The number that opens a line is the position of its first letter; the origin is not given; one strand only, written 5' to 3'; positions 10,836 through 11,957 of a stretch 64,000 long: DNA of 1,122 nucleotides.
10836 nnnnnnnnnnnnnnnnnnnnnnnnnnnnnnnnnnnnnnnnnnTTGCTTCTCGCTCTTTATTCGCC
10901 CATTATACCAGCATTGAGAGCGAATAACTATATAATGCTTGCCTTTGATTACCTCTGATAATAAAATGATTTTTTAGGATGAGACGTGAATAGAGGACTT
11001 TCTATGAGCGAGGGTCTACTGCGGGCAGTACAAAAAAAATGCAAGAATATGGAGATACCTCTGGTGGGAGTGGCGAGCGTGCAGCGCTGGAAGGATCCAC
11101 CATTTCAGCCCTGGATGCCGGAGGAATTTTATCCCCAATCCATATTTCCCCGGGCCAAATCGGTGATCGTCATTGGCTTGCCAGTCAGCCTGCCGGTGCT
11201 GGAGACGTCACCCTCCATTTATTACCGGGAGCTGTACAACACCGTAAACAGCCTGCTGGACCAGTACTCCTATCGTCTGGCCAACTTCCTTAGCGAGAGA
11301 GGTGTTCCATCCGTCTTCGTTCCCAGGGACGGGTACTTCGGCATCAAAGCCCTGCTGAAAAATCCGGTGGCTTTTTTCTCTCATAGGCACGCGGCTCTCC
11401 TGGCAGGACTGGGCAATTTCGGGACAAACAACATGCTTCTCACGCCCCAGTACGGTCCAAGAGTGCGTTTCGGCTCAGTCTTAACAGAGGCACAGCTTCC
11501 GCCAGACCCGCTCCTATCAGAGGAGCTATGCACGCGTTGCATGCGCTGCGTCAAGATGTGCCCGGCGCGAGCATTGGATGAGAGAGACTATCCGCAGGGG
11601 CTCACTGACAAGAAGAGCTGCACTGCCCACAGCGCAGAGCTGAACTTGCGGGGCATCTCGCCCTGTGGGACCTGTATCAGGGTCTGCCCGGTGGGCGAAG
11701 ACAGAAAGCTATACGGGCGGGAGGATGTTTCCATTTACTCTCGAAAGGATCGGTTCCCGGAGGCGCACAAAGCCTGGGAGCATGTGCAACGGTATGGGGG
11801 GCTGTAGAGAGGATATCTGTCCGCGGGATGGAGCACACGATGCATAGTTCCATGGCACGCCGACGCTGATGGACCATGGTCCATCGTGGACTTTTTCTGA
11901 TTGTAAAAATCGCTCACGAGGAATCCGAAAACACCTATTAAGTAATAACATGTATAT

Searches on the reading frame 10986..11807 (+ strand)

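Call 3: search_protein_families(library=pfam, proteins=[window:10986-11807:+], max_evalue=0.01)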
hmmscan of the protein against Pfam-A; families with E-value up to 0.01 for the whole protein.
window:10986-11807:+ (273 aa): 10 families
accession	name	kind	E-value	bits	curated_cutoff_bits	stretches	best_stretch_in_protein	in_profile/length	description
PF00037.32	Fer4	-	3.9e-08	33.2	21.1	1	178-197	4-23/24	4Fe-4S binding domain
PF13237.11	Fer4_10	-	5.8e-08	33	25.5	1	177-213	4-43/53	4Fe-4S dicluster domain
PF12837.12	Fer4_6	-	1.7e-06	28.2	25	1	179-197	6-24/24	4Fe-4S binding domain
PF12838.12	Fer4_7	-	3.8e-06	27.7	27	1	182-237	2-51/52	4Fe-4S dicluster domain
PF13484.11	Fer4_16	-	8.5e-06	26.9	30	1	182-236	2-65/66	4Fe-4S double cluster binding domain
PF13187.11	Fer4_9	-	4.1e-05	24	27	1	182-237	2-50/52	4Fe-4S dicluster domain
PF12797.12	Fer4_2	-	5.1e-05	23.4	24.5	1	175-194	3-22/22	4Fe-4S binding domain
PF12798.12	Fer4_3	-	0.00014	22.9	27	0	182-196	1-15/15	4Fe-4S binding domain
PF25160.1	LdpA_Fe-S-bd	-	0.0008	19.6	27.6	0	178-202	24-48/49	LdpA Fe-S cluster-binding domain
PF13183.11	Fer4_8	-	0.0053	17.7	27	0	181-237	4-67/68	4Fe-4S dicluster domain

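Call 4: search_protein_families(library=ncbifam, proteins=[window:10986-11807:+], max_evalue=0.01)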
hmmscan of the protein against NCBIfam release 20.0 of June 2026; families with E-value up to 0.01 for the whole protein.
window:10986-11807:+ (273 aa): 17 families
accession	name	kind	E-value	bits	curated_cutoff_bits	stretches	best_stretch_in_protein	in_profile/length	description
TIGR00276.1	TIGR00276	equivalog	1.1e-12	47.7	200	1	131-236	131-243/337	tRNA epoxyqueuosine(34) reductase QueG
TIGR02486.1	RDH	subfamily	8.1e-11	42.3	160.35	1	131-236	151-278/314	reductive dehalogenase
TIGR01971.1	NuoI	subfamily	4.1e-05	23.2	113.05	1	178-237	40-96/121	NADH-quinone oxidoreductase, chain I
NF042909.1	FMH_DH_FwdF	exception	0.0002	20.6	375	1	178-237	255-309/336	tungsten-dependent formylmethanofuran dehydrogenase subunit FwdF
NF003454.1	PRK05035.1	equivalog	0.00028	19.5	345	1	177-236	364-420/556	electron transport complex subunit RsxC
NF004540.0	PRK05888.2-1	equivalog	0.00041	19.9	215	1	179-258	43-121/139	NADH-quinone oxidoreductase subunit NuoI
TIGR02179.1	PorD_KorD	subfamily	0.00061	19.9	60.05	1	175-236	20-69/78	2-oxoacid:acceptor oxidoreductase, delta subunit, pyruvate/2-ketoisovalerate family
NF009945.0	PRK13409.1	equivalog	0.00089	18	469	1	155-209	23-78/592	ribosome biogenesis/translation initiation ATPase RLI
NF040763.1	FeFe_hydrog_A6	exception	0.0018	16.7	765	0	177-204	185-212/571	NADH-dependent [FeFe] hydrogenase, group A6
NF040864.1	HgcB_ferredoxin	equivalog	0.0025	17.6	99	0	177-236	11-58/93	mercury methylation ferredoxin HgcB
TIGR02512.1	FeFe_hydrog_A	subfamily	0.0032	16.4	405.95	1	180-237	7-65/375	[FeFe] hydrogenase, group A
NF004546.0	PRK05888.3-3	equivalog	0.0038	16.6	260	1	177-236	61-121/196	NADH-quinone oxidoreductase subunit NuoI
NF058577.1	FdxA_fam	equivalog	0.0065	16.6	65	0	180-237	7-51/52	4Fe-4S ferredoxin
TIGR02060.1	aprB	equivalog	0.0073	16.2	135.65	1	180-203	45-68/132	adenylyl-sulfate reductase subunit beta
NF043069.1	T4HPD_activ_SAM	equivalog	0.0081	15.6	425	0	177-245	48-102/299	trans-4-hydroxy-L-proline dehydratase activase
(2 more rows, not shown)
